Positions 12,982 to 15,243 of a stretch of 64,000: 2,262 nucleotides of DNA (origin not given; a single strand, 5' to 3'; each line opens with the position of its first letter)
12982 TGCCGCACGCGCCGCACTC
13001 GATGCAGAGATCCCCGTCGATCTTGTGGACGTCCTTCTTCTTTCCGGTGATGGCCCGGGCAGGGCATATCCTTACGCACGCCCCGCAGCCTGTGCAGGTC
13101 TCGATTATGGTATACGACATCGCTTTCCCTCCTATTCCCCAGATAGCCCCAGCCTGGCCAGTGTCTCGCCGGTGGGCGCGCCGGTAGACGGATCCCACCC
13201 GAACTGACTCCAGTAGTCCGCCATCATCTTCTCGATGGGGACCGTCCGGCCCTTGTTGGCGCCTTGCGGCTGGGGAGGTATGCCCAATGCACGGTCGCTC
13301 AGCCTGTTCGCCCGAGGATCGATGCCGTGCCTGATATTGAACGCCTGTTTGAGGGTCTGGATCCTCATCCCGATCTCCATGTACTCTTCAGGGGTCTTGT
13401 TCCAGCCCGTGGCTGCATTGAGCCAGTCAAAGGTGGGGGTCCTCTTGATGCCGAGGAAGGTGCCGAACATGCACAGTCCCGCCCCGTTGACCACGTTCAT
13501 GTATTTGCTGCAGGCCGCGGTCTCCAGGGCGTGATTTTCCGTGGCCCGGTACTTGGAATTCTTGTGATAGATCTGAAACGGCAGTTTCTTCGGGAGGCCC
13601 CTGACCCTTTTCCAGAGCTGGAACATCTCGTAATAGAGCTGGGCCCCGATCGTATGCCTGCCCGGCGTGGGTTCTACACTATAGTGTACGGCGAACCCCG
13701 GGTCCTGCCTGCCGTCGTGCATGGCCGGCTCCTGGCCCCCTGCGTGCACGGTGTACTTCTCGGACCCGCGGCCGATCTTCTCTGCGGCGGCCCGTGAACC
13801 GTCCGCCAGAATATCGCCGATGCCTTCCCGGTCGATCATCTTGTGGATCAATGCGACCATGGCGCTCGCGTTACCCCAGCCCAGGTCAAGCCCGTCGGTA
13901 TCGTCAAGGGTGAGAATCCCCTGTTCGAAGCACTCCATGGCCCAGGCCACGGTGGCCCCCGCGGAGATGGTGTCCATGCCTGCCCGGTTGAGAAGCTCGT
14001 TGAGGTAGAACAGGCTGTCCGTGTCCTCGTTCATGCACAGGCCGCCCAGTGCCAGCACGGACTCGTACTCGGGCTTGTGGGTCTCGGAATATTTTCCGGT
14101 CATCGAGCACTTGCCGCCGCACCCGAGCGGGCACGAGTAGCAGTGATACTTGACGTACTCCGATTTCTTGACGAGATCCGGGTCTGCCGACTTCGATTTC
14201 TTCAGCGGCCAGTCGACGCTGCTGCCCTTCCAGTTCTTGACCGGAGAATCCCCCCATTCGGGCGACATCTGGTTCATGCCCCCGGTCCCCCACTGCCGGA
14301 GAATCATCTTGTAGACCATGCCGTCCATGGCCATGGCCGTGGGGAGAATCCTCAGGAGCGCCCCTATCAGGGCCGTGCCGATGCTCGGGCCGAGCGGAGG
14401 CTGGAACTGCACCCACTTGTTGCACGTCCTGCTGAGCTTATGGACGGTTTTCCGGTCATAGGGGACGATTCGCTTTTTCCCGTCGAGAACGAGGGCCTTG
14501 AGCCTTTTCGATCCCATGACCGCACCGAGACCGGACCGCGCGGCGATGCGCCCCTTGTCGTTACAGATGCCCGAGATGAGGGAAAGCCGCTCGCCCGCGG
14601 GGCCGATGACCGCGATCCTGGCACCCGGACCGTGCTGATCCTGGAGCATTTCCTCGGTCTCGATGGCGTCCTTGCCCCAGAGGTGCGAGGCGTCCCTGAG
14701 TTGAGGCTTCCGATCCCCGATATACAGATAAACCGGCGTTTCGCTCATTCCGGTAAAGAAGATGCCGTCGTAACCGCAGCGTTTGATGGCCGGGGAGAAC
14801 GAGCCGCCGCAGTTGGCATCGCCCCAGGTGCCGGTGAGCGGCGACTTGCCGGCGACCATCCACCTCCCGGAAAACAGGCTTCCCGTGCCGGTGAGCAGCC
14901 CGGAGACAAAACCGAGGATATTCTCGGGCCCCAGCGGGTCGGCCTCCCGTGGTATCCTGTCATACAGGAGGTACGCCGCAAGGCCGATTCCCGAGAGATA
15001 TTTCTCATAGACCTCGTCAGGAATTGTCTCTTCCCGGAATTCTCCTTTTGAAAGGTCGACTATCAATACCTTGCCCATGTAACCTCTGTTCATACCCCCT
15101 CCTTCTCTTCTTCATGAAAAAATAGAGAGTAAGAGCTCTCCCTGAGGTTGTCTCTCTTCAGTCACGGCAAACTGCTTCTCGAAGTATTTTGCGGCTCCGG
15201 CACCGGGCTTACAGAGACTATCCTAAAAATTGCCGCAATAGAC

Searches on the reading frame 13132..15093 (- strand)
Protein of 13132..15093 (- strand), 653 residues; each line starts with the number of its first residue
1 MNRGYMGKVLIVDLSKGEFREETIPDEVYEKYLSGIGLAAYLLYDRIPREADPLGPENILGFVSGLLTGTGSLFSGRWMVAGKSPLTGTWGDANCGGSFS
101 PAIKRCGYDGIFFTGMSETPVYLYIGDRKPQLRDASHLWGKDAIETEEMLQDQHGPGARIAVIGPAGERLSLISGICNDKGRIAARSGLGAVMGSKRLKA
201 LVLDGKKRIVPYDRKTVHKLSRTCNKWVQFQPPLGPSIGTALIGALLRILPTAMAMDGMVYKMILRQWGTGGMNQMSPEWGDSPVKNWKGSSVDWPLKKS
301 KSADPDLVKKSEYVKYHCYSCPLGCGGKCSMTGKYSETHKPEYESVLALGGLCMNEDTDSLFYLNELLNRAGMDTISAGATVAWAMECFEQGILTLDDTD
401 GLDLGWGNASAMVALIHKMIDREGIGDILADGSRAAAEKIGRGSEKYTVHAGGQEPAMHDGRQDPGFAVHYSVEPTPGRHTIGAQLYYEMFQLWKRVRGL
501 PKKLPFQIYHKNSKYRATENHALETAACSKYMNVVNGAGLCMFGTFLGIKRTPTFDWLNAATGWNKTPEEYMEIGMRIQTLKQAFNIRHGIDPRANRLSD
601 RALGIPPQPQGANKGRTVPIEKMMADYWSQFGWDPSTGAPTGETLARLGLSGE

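Call 14: search_protein_families(library=pfam, proteins=[window:13132-15093:-], max_evalue=0.00001)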
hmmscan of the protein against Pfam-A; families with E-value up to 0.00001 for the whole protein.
window:13132-15093:- (653 aa): 2 families
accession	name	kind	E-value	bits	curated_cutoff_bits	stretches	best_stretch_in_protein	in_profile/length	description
PF01314.23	AFOR_C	-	9.9e-101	338.1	27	1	261-650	17-385/385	Aldehyde ferredoxin oxidoreductase, domains 2 & 3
PF02730.20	AFOR_N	-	9.7e-74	247.9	29.8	1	7-205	1-198/199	Aldehyde ferredoxin oxidoreductase, N-terminal domain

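Call 25: search_protein_families(library=ncbifam, proteins=[window:13132-15093:-], max_evalue=1e-10)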
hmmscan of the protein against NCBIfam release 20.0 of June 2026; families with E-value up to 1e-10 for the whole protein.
window:13132-15093:- (653 aa): 1 family
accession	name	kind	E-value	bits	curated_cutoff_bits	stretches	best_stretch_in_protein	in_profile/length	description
NF007354.0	PRK09849.1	equivalog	1.1e-57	196.1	868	1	2-223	5-225/703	aldehyde ferredoxin oxidoreductase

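Call 36: search_solved_structures(query=window:13132-15093:-, max_evalue=0.001, show_alignments=1)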
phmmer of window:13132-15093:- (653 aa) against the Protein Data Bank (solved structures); distinct sequences matched with E-value up to 0.001: 9.
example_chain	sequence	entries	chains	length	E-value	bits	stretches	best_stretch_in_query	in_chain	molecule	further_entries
1aor_A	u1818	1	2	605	6.9e-97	328.6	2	4-235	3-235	ALDEHYDE FERREDOXIN OXIDOREDUCTASE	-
9g7j_A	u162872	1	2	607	3.7e-90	306.4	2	4-243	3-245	Aldehyde ferredoxin oxidoreductase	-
9mqx_D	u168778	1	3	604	4.5e-87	296.2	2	4-257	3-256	Aldehyde:ferredoxin oxidoreductase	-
8c0z_A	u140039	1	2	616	1.3e-72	248.4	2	4-209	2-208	Aldehyde:ferredoxin oxidoreductase,tungsten-containing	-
9q1t_A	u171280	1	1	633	1.6e-64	221.7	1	4-649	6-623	Tungsten-dependent aldehyde oxidoreductase WOR83 from Haloferax volcanii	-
4z3w_A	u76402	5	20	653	2.6e-64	220.9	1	6-448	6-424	Benzoyl-CoA reductase, putative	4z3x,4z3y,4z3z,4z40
1b25_A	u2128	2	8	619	1.7e-62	215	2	4-225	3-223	PROTEIN (FORMALDEHYDE FERREDOXIN OXIDOREDUCTASE) | FORMALDEHYDE FERREDOXIN OXIDOREDUCTASE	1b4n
6x1o_A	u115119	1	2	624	2.6e-52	181.3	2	4-220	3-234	Formaldehyde:ferredoxin oxidoreductase wor5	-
6x6u_A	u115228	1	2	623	2.7e-52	181.2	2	4-221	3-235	Formaldehyde:ferredoxin oxidoreductase wor5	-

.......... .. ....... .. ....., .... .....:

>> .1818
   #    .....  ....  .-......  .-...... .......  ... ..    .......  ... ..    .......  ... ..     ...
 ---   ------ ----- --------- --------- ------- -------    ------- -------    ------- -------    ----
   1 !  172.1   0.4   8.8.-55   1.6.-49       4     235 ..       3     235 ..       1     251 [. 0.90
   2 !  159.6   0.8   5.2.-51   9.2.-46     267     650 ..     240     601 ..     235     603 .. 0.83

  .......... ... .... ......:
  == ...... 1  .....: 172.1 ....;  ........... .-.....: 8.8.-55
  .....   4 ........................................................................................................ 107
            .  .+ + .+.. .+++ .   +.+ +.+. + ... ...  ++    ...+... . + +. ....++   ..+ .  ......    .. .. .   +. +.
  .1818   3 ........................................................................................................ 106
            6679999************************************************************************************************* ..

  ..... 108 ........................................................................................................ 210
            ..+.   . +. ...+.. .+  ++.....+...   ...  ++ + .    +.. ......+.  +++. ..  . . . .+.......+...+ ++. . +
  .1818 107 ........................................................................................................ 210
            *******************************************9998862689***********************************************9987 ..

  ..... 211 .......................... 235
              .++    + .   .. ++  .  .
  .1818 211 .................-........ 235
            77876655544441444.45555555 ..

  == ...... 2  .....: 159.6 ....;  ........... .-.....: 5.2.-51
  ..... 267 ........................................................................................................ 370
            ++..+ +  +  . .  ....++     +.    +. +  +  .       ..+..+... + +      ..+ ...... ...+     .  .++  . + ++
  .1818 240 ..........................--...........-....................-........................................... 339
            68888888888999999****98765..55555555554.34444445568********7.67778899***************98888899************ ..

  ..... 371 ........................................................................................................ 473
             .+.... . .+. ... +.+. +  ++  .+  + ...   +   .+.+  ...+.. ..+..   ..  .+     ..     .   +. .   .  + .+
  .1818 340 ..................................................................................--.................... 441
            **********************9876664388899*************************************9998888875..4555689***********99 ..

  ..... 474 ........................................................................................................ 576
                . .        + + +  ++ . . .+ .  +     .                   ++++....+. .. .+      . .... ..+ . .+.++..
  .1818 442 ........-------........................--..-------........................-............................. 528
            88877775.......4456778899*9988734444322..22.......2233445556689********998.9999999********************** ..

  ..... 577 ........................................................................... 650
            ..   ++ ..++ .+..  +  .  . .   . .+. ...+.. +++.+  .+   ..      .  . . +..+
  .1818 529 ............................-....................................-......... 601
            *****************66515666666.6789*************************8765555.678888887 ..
